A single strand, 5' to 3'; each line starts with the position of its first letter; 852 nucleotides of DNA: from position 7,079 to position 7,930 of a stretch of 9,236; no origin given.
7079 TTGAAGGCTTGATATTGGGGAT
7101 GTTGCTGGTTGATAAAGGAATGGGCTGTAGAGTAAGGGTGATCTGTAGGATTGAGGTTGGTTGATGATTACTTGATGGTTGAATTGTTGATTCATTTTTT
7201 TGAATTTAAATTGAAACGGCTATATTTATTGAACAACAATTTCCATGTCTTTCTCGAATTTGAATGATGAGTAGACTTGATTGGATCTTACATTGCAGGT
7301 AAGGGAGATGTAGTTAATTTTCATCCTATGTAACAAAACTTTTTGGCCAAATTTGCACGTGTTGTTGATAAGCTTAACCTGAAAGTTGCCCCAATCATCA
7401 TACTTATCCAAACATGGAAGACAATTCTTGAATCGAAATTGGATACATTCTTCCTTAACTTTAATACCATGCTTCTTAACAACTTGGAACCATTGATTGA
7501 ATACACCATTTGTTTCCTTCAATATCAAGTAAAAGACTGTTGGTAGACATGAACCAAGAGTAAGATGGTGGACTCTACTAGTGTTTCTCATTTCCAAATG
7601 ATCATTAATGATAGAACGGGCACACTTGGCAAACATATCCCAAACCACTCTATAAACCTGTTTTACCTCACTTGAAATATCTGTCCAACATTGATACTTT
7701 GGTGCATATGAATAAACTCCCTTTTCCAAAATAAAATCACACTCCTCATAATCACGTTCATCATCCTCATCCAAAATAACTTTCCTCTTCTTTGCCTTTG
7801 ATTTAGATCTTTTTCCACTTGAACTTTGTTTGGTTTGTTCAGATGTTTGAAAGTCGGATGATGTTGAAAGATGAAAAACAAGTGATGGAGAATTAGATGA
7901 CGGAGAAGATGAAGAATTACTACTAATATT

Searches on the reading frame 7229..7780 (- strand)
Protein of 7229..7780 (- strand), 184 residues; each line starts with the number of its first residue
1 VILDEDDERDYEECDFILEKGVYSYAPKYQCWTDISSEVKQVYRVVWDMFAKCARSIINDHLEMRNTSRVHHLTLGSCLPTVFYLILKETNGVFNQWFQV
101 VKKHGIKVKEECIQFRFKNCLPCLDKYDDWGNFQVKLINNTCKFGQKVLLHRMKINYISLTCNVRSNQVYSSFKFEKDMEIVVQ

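Call 12: search_solved_structures(query=window:7229-7780:-, max_evalue=10)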
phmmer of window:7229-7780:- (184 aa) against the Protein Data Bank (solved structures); distinct sequences matched with E-value up to 10: 0.

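Call 20: predict_structure(alignment_id=A2)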
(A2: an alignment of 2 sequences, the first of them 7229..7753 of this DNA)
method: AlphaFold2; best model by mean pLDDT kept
length: 175 residues; sequences in the alignment: 2
mean_pLDDT: 39.8   pTM: 0.34
mean pLDDT of the five models: 39.8, 37.2, 30.5, 30.0, 25.8
residues with pLDDT >= 90: 0; 70-90: 0; 50-70: 25; < 50: 150
segments of 3 or more residues with pLDDT < 50: 1-23, 44-104, 109-144, 153-164, 166-175
pLDDT, mean of each block of 10 residues (from residue 1): 31 33 47 51 46 31 35 40 43 35 48 39 33 32 47 46 46 32
secondary structure, 60 per line:
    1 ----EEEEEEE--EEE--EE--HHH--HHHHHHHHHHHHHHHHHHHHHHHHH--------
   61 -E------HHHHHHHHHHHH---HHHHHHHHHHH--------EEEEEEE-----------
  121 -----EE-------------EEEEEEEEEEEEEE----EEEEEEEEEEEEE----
elements in order: E5-11 E14-16 H28-52 H69-80 H84-94 E103-109 E141-154 E159-171

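Call 21: search_protein_representatives(alignment_id=A2)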
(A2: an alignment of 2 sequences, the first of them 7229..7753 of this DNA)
Query: 2 sequences, 175 profile positions. Proteins with E-value up to 0.001 (for the whole library): 18; up to 1e-10: 15; up to 1e-30: 9. The best 18 are listed.
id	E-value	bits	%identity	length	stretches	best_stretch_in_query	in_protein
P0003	1.4e-104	363.7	-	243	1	2-175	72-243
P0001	4.3e-92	323.0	-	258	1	1-151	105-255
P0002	1.0e-69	250.1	-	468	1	1-117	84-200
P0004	9.9e-57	207.8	-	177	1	9-170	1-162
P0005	9.0e-54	198.2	-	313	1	3-173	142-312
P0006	1.2e-50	188.0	-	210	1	4-170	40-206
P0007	2.5e-40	154.4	-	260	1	4-170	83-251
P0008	9.6e-37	142.7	-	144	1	37-170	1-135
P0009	8.9e-33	129.8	-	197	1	3-169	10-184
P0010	1.6e-28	115.9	-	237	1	7-169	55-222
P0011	6.8e-23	97.6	-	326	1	4-171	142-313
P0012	1.4e-13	67.3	-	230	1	2-168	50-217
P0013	2.0e-13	66.8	-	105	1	2-65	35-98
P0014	3.4e-12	62.8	-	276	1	5-168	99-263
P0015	8.5e-11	58.2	-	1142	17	13-45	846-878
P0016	9.6e-08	48.3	-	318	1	7-122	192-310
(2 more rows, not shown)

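Call 23: list_cluster_members(proteins=[P0004, P0005, P0006, P0007, P0009, P0010, P0011, P0012, P0014, P0016])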
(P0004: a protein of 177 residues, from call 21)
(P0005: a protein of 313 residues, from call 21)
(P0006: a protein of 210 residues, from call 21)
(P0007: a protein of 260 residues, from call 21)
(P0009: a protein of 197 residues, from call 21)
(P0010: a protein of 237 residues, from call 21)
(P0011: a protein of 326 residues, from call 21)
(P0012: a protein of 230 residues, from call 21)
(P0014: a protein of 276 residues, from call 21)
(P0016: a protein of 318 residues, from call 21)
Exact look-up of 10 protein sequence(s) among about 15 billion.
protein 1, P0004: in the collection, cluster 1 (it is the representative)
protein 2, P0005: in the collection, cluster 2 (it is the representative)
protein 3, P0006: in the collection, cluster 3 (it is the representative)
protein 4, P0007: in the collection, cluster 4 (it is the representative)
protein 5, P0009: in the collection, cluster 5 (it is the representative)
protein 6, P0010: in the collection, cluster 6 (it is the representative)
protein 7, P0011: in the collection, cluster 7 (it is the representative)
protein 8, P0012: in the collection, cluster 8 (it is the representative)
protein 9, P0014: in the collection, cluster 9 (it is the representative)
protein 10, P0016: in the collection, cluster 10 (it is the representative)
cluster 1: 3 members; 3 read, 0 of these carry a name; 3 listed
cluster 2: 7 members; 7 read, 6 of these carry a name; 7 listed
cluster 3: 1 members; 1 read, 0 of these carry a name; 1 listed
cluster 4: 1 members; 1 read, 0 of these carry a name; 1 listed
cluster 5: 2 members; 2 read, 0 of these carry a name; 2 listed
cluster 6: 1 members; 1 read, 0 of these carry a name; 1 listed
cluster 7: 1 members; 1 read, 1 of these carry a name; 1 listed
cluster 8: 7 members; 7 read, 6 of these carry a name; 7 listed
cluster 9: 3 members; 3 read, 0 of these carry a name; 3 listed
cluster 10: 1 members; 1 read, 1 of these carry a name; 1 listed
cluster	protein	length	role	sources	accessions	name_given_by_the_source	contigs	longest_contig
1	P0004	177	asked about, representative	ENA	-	-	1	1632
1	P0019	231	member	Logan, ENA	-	-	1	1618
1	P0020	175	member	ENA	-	-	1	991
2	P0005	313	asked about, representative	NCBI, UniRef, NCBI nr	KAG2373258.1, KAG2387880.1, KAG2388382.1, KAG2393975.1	hypothetical protein C9374_003739 [Naegleria lovaniensis] | Uncharacterized protein n=1 Tax=Naegleria lovaniensis TaxID=51637 RepID=A0AA88GE98_NAELO | uncharacterized protein C9374_012361 [Naegleria lovaniensis]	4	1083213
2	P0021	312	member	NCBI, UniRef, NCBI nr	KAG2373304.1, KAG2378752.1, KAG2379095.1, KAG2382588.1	hypothetical protein C9374_003820 [Naegleria lovaniensis] | Uncharacterized protein n=1 Tax=Naegleria lovaniensis TaxID=51637 RepID=A0AA88GJY8_NAELO | uncharacterized protein C9374_012293 [Naegleria lovaniensis]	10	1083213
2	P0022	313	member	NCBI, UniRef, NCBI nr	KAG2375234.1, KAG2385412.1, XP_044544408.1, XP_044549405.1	hypothetical protein C9374_004056 [Naegleria lovaniensis] | Uncharacterized protein n=1 Tax=Naegleria lovaniensis TaxID=51637 RepID=A0AA88GH81_NAELO | uncharacterized protein C9374_009857 [Naegleria lovaniensis]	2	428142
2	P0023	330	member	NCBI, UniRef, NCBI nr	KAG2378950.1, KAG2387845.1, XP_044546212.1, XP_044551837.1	hypothetical protein C9374_001439 [Naegleria lovaniensis] | Uncharacterized protein n=1 Tax=Naegleria lovaniensis TaxID=51637 RepID=A0AA88GLH1_NAELO | uncharacterized protein C9374_007588 [Naegleria lovaniensis]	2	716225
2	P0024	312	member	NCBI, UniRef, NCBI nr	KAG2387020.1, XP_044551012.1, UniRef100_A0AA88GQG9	hypothetical protein C9374_002055 [Naegleria lovaniensis] | Uncharacterized protein n=1 Tax=Naegleria lovaniensis TaxID=51637 RepID=A0AA88GQG9_NAELO | uncharacterized protein C9374_002055 [Naegleria lovaniensis]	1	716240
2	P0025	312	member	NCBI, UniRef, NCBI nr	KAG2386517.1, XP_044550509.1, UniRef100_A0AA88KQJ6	hypothetical protein C9374_002261 [Naegleria lovaniensis] | Uncharacterized protein n=1 Tax=Naegleria lovaniensis TaxID=51637 RepID=A0AA88KQJ6_NAELO | uncharacterized protein C9374_002261 [Naegleria lovaniensis]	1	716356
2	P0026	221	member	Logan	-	-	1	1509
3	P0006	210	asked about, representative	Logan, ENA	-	-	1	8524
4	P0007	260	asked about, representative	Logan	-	-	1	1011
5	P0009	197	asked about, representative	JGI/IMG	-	-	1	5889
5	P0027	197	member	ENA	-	-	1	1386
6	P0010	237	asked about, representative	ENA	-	-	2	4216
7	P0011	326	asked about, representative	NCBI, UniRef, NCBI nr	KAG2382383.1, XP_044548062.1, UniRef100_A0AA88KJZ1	hypothetical protein C9374_005585 [Naegleria lovaniensis] | Uncharacterized protein n=1 Tax=Naegleria lovaniensis TaxID=51637 RepID=A0AA88KJZ1_NAELO | uncharacterized protein C9374_005585 [Naegleria lovaniensis]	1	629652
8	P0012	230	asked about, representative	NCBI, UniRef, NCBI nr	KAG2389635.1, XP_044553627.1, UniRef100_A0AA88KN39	hypothetical protein C9374_014195 [Naegleria lovaniensis] | Uncharacterized protein n=1 Tax=Naegleria lovaniensis TaxID=51637 RepID=A0AA88KN39_NAELO | uncharacterized protein C9374_014195 [Naegleria lovaniensis]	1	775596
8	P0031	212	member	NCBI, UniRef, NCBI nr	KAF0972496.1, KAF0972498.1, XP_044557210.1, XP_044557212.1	hypothetical protein FDP41_009401 [Naegleria fowleri] | Uncharacterized protein n=1 Tax=Naegleria fowleri TaxID=5763 RepID=A0A6A5BEZ9_NAEFO | uncharacterized protein FDP41_009399 [Naegleria fowleri]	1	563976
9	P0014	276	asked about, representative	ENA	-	-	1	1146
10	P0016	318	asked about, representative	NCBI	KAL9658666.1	hypothetical protein ABK040_006200 [Willaertia magna]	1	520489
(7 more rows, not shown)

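Call 27: find_encoding_contigs(protein=P0006, flank=10000)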
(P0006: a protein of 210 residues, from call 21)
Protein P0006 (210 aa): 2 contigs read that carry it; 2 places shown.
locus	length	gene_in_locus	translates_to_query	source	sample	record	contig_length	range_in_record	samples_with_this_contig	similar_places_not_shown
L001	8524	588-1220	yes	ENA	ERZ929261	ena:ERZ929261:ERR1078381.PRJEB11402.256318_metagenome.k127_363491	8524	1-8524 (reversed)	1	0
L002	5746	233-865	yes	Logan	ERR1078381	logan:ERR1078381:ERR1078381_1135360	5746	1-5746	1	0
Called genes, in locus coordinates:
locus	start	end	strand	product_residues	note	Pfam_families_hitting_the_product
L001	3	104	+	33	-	?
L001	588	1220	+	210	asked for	-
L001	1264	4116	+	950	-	-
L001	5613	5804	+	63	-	PF09334:tRNA-synt_1g (weak)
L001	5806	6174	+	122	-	-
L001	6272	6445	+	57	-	-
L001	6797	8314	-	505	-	-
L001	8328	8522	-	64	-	?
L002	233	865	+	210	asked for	-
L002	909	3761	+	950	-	-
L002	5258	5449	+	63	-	PF09334:tRNA-synt_1g (weak)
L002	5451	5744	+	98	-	?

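Call 29: search_protein_families(library=pfam, proteins=[L001:1264-4113:+], max_evalue=10)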
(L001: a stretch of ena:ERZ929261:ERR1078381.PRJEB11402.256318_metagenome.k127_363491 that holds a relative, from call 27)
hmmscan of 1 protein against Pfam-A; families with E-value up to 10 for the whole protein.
L001:1264-4113:+ (950 aa): 1 family
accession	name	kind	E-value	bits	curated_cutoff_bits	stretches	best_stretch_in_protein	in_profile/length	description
PF06240.19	COXG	-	0.042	14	22.2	1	99-183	57-138/140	Carbon monoxide dehydrogenase subunit G (CoxG)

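Call 31: search_solved_structures(query=L001:1264-4113:+, max_evalue=10)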
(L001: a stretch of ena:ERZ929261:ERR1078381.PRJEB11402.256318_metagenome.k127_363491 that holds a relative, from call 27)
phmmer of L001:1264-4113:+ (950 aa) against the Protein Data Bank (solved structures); distinct sequences matched with E-value up to 10: 0.

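Call 32: find_homologous_proteins(query=L001:1264-4113:+, max_evalue=0.001)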
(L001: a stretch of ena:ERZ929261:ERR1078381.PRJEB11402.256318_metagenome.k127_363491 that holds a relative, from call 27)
Query L001:1264-4113:+ (950 aa): 1 proteins with E <= 0.001 among 8000 candidates.
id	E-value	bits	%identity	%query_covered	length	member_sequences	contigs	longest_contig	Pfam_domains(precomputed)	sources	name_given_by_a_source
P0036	0.0e+0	1556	99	73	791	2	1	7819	-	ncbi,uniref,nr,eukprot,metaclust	ncbi:predicted protein [Naegleria gruberi]|uniref:Predicted protein n=1 Tax=Naegleria gruberi TaxID=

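Call 33: find_encoding_contigs(protein=P0005, flank=8000, max_places=4)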
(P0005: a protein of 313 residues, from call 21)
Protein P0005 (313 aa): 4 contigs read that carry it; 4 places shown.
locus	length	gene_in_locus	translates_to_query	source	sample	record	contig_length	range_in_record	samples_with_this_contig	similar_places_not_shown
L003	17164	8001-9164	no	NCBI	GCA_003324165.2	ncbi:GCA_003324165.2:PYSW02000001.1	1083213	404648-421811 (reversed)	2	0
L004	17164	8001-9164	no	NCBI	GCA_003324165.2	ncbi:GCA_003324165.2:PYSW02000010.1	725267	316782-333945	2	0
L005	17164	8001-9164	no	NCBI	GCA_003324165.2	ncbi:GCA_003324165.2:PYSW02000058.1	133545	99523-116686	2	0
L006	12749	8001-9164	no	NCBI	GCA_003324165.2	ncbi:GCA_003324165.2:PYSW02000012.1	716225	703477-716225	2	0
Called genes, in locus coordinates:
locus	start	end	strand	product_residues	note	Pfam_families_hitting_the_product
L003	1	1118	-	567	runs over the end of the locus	PF03155:Alg6_Alg8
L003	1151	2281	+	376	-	PF25267:TANGO6_N, PF23565:ARM_TANGO6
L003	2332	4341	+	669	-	PF23565:ARM_TANGO6, PF12717:Cnd1 (faint), PF10363:RTP1_C1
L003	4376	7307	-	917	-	PF00616:RasGAP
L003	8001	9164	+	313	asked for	-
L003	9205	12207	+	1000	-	-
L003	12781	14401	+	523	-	PF04280:Tim44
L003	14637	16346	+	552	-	PF26466:DNA_primase_lrg_N, PF04104:DNA_primase_lrg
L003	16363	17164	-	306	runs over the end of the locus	-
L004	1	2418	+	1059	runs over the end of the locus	PF01663:Phosphodiest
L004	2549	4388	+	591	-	PF13768:VWA_3 (weak)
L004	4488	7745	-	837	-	PF03030:H_PPase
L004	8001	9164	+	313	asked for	-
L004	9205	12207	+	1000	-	-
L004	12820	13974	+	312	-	-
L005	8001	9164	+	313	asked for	-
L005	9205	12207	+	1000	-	-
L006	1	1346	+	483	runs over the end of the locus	PF02812:ELFV_dehydrog_N, PF00208:ELFV_dehydrog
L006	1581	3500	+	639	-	-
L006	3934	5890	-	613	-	-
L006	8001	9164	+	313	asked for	-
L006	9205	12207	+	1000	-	-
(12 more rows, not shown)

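Call 34: find_encoding_contigs(protein=P0009, flank=8000, max_places=3)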
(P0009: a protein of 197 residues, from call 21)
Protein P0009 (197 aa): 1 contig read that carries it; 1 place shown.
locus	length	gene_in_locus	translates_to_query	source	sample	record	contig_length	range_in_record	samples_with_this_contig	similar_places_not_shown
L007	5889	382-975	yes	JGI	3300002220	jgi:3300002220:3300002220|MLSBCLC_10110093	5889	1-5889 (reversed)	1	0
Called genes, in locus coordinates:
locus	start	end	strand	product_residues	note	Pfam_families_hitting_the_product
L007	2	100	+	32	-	?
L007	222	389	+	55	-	-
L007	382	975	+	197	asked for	-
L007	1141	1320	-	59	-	-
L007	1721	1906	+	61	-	-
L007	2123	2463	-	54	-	-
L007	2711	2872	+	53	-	-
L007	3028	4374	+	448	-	PF00533:BRCT, PF12738:PTCB-BRCT (weak), PF16589:BRCT_2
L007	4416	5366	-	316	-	PF01073:3Beta_HSD, PF01370:Epimerase, PF02719:Polysacc_synt_2 (weak), PF05368:NmrA, PF07993:NAD_binding_4, PF13460:NAD_binding_10, PF16363:GDP_Man_Dehyd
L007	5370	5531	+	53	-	-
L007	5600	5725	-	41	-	-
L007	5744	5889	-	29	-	?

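Call 39: find_encoding_contigs(protein=P0012, flank=8000, max_places=3)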
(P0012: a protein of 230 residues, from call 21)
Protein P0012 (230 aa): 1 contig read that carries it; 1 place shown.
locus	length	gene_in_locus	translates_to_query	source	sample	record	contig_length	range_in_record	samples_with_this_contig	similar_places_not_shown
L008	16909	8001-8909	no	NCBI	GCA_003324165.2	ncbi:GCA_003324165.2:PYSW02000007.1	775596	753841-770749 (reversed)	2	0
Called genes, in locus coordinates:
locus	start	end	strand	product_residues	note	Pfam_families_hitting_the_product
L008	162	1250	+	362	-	-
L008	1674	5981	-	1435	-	PF04851:ResIII (faint), PF00270:DEAD, PF00271:Helicase_C, PF16124:RecQ_Zn_bind, PF09382:RQC, PF00570:HRDC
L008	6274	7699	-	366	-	PF00291:PALP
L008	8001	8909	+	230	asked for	-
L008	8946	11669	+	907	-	-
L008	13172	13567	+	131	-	-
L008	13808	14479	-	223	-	-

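Call 40: find_encoding_contigs(protein=P0016, flank=8000, max_places=3)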
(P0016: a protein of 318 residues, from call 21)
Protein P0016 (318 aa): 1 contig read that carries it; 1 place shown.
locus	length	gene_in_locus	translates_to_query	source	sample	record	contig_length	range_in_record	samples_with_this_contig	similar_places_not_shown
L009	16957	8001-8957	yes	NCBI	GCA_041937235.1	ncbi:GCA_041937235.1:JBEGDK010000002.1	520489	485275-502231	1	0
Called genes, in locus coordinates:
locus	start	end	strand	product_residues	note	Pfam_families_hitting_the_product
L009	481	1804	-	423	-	PF00069:Pkinase, PF07714:PK_Tyr_Ser-Thr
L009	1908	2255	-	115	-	PF04758:Ribosomal_S30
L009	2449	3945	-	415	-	PF25390:WD40_RLD, PF00415:RCC1 (faint), PF13540:RCC1_2 (faint)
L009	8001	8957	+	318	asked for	-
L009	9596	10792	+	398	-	PF08240:ADH_N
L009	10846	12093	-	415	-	-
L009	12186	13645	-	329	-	PF25390:WD40_RLD, PF13540:RCC1_2 (faint)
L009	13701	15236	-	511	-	PF01823:MACPF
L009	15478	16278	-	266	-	-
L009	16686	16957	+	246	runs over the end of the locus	PF00415:RCC1 (faint), PF25390:WD40_RLD, PF13540:RCC1_2 (faint)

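Call 41: find_encoding_contigs(protein=P0011, flank=8000, max_places=3)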
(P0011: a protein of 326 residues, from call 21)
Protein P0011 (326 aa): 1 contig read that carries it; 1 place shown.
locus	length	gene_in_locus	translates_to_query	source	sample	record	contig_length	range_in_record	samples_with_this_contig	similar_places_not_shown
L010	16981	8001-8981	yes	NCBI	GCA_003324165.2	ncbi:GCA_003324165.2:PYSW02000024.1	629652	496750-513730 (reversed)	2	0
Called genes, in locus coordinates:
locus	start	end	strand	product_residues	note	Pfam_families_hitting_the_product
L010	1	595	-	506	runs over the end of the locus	-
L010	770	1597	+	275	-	-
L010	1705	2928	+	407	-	-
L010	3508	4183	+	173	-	PF00043:GST_C (faint), PF14497:GST_C_3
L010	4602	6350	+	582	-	PF04577:Glyco_transf_61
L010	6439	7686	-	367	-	PF19327:Ap4A_phos_N, PF01230:HIT (weak), PF09830:ATP_transf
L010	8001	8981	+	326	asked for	-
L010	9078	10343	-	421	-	-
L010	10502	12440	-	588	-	PF00169:PH, PF15409:PH_8 (weak), PF15413:PH_11 (weak), PF13516:LRR_6 (faint), PF27087:LRR_TMOD-LMOD (weak)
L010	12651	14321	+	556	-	PF12796:Ank_2 (faint), PF13606:Ank_3 (faint), PF13857:Ank_5 (faint), PF00023:Ank (faint)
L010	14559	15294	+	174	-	-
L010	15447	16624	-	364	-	PF01436:NHL (weak)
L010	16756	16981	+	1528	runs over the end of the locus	-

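Call 44: search_protein_families(library=pfam, proteins=[L003:9205-12204:+, L008:8946-11666:+], max_evalue=10)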
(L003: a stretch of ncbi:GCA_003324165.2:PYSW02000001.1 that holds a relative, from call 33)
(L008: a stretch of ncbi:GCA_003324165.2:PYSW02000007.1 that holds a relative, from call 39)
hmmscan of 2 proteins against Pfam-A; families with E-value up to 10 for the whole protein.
L003:9205-12204:+ (1000 aa): 1 family
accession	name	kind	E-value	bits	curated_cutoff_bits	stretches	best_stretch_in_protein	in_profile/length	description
PF10851.13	DUF2652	-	0.068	13.6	22.1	1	189-251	5-62/118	Protein of unknown function (DUF2652)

L008:8946-11666:+ (907 aa): 1 family
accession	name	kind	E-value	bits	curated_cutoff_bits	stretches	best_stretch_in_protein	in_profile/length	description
PF04667.22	Endosulfine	-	0.047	14.2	29.8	1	244-313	11-77/80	cAMP-regulated phosphoprotein/endosulfine conserved region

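Call 60: predict_structure(alignment_id=A3)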
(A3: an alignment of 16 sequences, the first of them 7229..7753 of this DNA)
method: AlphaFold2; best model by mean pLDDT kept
length: 175 residues; sequences in the alignment: 16
mean_pLDDT: 91.2   pTM: 0.84
mean pLDDT of the five models: 91.2, 90.6, 90.4, 90.2, 89.8
residues with pLDDT >= 90: 127; 70-90: 41; 50-70: 3; < 50: 4
segments of 3 or more residues with pLDDT < 50: 1-4
pLDDT, mean of each block of 10 residues (from residue 1): 60 89 95 97 97 88 95 96 95 90 97 95 90 84 95 97 94 82
secondary structure, 60 per line:
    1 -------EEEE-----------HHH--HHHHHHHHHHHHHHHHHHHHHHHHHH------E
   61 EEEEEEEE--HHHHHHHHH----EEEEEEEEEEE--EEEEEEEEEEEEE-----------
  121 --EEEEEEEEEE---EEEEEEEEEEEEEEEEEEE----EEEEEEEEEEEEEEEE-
elements in order: E8-11 H28-53 E60-68 H71-79 E84-94 E97-109 E123-132 E136-154 E159-174
